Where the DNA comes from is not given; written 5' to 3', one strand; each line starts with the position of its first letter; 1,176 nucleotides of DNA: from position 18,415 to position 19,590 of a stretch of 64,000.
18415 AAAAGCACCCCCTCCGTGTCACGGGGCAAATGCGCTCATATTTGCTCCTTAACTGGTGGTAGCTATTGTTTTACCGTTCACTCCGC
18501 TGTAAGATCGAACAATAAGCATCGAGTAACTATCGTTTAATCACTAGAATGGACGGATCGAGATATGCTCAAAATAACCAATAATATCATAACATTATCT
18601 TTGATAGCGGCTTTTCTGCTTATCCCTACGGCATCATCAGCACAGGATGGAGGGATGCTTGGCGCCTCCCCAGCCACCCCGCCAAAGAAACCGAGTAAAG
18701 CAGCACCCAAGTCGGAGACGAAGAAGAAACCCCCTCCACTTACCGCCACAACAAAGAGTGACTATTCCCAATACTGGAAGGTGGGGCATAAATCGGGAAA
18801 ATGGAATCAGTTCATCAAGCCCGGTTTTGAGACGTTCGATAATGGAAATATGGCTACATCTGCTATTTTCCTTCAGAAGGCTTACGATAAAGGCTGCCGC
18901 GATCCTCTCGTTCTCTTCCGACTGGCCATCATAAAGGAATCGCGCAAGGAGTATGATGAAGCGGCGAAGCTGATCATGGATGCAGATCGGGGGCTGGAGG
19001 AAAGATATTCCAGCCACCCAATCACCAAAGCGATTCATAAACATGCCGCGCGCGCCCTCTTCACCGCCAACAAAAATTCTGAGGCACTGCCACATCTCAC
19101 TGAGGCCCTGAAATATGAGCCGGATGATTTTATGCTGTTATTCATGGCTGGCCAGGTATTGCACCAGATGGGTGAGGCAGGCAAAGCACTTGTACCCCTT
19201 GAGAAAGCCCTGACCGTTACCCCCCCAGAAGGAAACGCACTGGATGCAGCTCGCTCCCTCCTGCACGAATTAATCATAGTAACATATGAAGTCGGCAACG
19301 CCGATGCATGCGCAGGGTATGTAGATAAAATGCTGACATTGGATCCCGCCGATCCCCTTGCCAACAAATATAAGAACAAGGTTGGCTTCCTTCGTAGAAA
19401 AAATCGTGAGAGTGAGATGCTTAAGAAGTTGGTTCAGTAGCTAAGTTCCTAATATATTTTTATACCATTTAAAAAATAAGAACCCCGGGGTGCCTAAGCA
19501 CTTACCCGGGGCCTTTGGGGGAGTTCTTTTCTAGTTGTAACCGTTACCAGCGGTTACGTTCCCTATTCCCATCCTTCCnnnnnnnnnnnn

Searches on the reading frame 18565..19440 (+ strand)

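Call 31: search_protein_families(library=pfam, proteins=[window:18565-19440:+], max_evalue=0.01)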
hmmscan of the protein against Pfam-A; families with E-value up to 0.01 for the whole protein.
window:18565-19440:+ (291 aa): 11 families
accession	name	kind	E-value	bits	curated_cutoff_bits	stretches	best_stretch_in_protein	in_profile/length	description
PF13432.12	TPR_16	-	4.2e-08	33.9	32.7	1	162-216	4-57/65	Tetratricopeptide repeat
PF07719.23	TPR_2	-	7.2e-08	32.4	27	0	158-188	4-34/34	Tetratricopeptide repeat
PF13424.12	TPR_12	-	4.4e-07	30.4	30.1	1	118-183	7-73/77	Tetratricopeptide repeat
PF14559.12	TPR_19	-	2.8e-06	28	25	1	166-218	2-54/68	Tetratricopeptide repeat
PF13428.12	TPR_14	-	5e-06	27.1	23.5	0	157-197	3-43/44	Tetratricopeptide repeat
PF00515.34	TPR_1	-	7.1e-06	26.1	27.8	0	162-188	8-34/34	Tetratricopeptide repeat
PF13431.12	TPR_17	-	0.00011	22.6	24.4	0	178-209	2-33/34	Tetratricopeptide repeat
PF14561.12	TPR_20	-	0.00021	22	25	0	170-233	3-64/90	Tetratricopeptide repeat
PF13414.12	TPR_11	-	0.00038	20.5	26.8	1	163-203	2-42/42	TPR repeat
PF13371.12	TPR_9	-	0.00066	20.1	35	0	167-233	7-72/73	Tetratricopeptide repeat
PF13181.12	TPR_8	-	0.0015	19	25.7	0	192-220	4-32/34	Tetratricopeptide repeat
